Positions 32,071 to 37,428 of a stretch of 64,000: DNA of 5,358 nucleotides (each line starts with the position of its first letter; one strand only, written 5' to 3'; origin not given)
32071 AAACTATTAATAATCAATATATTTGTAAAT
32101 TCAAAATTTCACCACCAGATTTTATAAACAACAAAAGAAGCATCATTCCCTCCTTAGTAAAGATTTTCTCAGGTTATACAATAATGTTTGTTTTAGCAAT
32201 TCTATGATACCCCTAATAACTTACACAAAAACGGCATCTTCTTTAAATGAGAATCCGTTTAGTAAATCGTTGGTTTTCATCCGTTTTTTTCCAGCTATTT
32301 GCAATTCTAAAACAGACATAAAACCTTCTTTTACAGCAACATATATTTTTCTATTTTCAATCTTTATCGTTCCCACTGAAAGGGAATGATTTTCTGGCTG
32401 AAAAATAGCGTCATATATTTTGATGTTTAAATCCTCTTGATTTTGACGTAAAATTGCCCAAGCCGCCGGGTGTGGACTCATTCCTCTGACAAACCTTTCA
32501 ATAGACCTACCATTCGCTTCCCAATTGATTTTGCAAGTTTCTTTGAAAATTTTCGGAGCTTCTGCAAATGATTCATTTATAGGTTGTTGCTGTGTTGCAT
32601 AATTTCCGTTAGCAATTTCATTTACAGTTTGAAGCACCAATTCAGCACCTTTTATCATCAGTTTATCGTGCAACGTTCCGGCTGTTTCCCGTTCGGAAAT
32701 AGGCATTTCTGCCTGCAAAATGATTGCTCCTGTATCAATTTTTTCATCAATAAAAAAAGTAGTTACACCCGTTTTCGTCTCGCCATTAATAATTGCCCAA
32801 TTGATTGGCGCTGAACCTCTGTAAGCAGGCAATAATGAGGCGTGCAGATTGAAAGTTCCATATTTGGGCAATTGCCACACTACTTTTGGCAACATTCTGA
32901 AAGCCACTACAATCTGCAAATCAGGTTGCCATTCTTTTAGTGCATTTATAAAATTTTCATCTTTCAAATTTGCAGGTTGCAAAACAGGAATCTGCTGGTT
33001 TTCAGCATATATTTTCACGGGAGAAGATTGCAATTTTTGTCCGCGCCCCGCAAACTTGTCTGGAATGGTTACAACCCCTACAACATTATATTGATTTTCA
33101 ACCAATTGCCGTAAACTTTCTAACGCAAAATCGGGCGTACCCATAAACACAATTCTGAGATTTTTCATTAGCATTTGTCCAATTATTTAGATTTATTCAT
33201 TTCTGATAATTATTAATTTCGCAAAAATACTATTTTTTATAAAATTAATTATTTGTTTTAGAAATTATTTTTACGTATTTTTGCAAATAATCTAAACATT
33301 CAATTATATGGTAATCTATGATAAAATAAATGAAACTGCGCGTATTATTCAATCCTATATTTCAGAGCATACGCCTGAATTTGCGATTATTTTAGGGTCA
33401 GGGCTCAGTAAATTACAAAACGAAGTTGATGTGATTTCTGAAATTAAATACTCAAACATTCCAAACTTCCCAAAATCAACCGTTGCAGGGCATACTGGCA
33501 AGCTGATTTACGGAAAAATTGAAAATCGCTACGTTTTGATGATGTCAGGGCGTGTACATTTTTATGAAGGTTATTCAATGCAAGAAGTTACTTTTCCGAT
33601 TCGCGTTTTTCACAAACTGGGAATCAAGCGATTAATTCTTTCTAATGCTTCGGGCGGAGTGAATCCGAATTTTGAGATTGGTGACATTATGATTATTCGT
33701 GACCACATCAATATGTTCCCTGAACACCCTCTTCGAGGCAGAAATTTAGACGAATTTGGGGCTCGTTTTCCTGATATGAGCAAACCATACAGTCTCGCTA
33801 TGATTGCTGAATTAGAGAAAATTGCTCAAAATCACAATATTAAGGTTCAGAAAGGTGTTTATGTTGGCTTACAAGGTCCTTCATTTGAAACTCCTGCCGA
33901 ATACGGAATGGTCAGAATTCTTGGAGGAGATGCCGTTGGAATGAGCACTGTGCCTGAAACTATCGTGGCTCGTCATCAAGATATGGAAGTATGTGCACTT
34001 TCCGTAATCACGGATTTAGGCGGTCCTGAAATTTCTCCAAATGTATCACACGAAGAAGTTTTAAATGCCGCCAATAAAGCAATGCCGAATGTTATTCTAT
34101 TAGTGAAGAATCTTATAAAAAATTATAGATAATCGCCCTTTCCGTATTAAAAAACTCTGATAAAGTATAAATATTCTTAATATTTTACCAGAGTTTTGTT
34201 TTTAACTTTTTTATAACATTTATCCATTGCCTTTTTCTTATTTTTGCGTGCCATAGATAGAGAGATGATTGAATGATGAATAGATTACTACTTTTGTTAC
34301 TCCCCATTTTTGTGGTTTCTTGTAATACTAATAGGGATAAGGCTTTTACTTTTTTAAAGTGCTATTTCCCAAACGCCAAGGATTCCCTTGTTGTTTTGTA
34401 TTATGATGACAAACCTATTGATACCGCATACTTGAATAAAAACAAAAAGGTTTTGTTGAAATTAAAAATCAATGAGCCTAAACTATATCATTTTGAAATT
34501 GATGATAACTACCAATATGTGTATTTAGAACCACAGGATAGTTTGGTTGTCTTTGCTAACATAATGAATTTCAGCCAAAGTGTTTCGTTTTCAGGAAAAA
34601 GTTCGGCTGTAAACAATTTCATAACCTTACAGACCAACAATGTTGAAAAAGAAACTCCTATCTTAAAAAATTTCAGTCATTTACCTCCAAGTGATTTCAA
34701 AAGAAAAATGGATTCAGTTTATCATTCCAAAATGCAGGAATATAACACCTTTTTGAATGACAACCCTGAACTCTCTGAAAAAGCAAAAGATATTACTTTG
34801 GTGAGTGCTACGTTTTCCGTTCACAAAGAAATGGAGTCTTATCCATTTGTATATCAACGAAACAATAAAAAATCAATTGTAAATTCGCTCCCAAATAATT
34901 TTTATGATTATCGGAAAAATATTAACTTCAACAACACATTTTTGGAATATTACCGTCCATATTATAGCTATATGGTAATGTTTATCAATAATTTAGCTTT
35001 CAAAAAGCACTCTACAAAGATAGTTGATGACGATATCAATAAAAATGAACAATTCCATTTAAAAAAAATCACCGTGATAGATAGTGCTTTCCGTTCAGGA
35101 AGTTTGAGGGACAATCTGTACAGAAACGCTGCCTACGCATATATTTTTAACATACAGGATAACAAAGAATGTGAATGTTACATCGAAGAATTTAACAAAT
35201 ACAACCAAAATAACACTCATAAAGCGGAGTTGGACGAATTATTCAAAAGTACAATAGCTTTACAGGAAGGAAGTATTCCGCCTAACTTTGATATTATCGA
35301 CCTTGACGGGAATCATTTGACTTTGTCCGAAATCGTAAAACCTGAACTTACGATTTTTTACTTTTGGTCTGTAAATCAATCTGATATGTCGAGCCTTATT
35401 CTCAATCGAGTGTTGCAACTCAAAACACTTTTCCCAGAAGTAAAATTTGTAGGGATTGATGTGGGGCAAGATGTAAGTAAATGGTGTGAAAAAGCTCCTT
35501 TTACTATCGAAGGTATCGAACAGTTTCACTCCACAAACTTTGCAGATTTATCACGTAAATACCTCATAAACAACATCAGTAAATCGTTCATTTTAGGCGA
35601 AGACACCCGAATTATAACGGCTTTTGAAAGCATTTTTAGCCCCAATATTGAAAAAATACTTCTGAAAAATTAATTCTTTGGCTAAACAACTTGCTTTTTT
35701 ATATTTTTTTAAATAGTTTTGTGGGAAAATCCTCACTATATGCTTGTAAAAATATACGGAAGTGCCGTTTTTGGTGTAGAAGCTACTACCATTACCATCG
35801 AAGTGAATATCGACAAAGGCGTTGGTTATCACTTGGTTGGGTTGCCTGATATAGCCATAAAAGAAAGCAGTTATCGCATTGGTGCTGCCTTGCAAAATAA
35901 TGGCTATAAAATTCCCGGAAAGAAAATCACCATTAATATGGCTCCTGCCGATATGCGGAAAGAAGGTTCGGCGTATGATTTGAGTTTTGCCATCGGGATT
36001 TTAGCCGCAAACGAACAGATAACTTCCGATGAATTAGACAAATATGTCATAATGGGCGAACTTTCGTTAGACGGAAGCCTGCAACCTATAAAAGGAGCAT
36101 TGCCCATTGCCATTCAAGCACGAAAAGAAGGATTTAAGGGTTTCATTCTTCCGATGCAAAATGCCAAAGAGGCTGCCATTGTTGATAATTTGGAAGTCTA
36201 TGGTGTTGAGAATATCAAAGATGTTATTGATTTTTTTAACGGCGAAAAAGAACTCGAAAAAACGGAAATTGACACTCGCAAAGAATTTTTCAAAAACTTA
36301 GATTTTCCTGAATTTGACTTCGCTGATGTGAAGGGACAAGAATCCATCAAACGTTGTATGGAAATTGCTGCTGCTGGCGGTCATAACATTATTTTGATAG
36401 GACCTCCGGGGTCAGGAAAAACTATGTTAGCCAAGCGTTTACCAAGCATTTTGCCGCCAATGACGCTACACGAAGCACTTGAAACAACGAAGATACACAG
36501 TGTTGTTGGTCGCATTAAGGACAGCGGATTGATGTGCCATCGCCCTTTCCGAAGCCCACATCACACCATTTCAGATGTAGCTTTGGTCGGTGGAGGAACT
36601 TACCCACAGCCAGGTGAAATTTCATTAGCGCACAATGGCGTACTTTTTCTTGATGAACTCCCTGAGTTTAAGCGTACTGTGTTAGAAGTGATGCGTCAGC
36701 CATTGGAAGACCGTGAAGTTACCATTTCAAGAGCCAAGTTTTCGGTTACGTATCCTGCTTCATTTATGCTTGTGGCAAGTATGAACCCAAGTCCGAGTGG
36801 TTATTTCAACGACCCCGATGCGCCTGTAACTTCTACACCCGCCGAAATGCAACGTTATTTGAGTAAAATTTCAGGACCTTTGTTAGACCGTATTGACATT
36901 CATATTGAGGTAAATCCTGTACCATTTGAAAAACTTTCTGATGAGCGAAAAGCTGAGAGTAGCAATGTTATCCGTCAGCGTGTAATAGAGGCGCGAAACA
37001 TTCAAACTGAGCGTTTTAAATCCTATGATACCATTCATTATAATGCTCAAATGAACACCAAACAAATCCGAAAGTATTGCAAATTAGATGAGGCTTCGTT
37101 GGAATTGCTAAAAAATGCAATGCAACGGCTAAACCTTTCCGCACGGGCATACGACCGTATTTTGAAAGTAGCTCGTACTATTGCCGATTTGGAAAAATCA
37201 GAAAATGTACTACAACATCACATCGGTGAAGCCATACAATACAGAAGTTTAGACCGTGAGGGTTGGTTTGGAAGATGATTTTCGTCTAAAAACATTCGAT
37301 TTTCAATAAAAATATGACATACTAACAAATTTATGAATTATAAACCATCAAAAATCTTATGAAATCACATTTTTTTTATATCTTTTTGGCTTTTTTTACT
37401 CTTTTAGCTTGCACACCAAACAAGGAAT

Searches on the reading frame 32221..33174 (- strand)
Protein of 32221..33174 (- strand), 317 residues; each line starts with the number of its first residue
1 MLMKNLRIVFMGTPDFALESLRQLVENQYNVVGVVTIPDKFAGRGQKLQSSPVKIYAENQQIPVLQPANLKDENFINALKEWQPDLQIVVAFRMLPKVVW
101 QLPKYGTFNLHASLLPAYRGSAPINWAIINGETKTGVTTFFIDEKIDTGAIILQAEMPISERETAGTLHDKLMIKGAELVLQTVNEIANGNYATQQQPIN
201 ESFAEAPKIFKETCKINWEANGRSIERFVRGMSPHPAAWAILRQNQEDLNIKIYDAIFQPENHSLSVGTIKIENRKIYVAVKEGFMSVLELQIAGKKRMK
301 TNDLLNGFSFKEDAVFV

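Call 12: search_protein_families(library=pfam, proteins=[window:32221-33174:-], max_evalue=0.001)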
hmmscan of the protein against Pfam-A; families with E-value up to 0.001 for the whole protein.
window:32221-33174:- (317 aa): 2 families
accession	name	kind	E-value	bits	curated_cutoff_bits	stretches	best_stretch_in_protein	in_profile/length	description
PF00551.24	Formyl_trans_N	-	2e-39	135.6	26.1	1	7-182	2-179/181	Formyl transferase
PF02911.23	Formyl_trans_C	-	1.1e-19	70.9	21.1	1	208-308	1-99/100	Formyl transferase, C-terminal domain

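Call 73: list_cluster_members(proteins=[window:32221-33174:-, window:837-3182:-, window:33308-34132:+])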
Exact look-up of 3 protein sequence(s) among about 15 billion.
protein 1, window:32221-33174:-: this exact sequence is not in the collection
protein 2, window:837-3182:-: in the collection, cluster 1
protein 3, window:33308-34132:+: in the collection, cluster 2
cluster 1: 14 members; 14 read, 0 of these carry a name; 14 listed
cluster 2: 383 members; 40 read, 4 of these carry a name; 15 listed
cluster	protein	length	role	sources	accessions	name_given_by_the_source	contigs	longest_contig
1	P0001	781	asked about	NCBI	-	-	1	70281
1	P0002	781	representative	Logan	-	-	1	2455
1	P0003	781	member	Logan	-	-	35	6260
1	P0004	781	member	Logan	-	-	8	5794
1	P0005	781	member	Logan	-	-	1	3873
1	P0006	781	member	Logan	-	-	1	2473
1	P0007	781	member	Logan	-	-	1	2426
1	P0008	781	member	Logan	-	-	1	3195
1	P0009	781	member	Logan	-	-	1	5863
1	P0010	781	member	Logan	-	-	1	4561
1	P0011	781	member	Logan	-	-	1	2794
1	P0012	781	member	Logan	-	-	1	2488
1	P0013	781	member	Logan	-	-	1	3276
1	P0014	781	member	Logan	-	-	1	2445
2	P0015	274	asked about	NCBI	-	-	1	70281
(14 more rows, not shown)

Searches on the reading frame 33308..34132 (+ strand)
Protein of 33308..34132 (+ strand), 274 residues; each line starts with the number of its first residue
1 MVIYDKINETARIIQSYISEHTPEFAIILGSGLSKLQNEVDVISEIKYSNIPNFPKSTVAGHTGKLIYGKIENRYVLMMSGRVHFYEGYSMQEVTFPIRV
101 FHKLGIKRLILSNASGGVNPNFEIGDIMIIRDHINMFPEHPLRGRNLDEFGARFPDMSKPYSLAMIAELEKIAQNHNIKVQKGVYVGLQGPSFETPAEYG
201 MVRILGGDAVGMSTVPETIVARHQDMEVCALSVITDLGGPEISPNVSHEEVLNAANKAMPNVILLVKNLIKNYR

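Call 12: search_protein_families(library=pfam, proteins=[window:33308-34132:+], max_evalue=0.001)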
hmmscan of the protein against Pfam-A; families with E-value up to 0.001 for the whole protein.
window:33308-34132:+ (274 aa): 1 family
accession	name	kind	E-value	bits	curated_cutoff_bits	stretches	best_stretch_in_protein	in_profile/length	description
PF01048.26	PNP_UDP_1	-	1.4e-52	178.9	25.1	1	25-271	2-233/233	Phosphorylase superfamily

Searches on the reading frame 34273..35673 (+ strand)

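Call 12: search_protein_families(library=pfam, proteins=[window:34273-35673:+], max_evalue=0.001)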
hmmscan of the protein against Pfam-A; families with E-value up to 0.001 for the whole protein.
window:34273-35673:+ (466 aa): 1 family
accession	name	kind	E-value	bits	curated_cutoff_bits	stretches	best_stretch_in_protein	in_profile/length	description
PF13905.12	Thioredoxin_8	-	0.00034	21.3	27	1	359-447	3-94/94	Thioredoxin-like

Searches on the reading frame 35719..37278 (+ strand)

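Call 12: search_protein_families(library=pfam, proteins=[window:35719-37278:+], max_evalue=0.001)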
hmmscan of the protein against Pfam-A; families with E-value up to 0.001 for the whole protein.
window:35719-37278:+ (519 aa): 9 families
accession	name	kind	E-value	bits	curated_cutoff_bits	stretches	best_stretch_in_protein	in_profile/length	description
PF01078.27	Mg_chelatase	-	1.3e-94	315.9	20.3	1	200-405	1-206/207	Magnesium chelatase, subunit ChlI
PF13541.12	ChlI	-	1.1e-44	151.6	27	1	27-148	1-121/121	Subunit ChlI of Mg-chelatase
PF13335.12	Mg_chelatase_C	-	6.4e-36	123.3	26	1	413-509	2-94/94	Magnesium chelatase, subunit ChlI C-terminal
PF07728.20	AAA_5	-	2.4e-11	44.3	22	1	223-359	1-125/139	AAA domain (dynein-related subfamily)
PF00493.29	MCM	-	1.9e-08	34.2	23.3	1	295-366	111-181/224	MCM P-loop domain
PF05496.18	RuvB_N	-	4.5e-05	23.7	27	0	202-239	7-51/159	Holliday junction DNA helicase RuvB P-loop domain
PF00158.32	Sigma54_activat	-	0.00013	22.2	20.2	0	296-335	84-123/168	Sigma-54 interaction domain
PF05362.19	Lon_C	-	0.00022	21.3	21.1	1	70-171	96-200/205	Lon protease (S16) C-terminal proteolytic domain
PF20030.5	bpMoxR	-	0.00042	19.9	27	0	206-245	16-55/205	MoxR domain in the MoxR-vWA-beta-propeller ternary systems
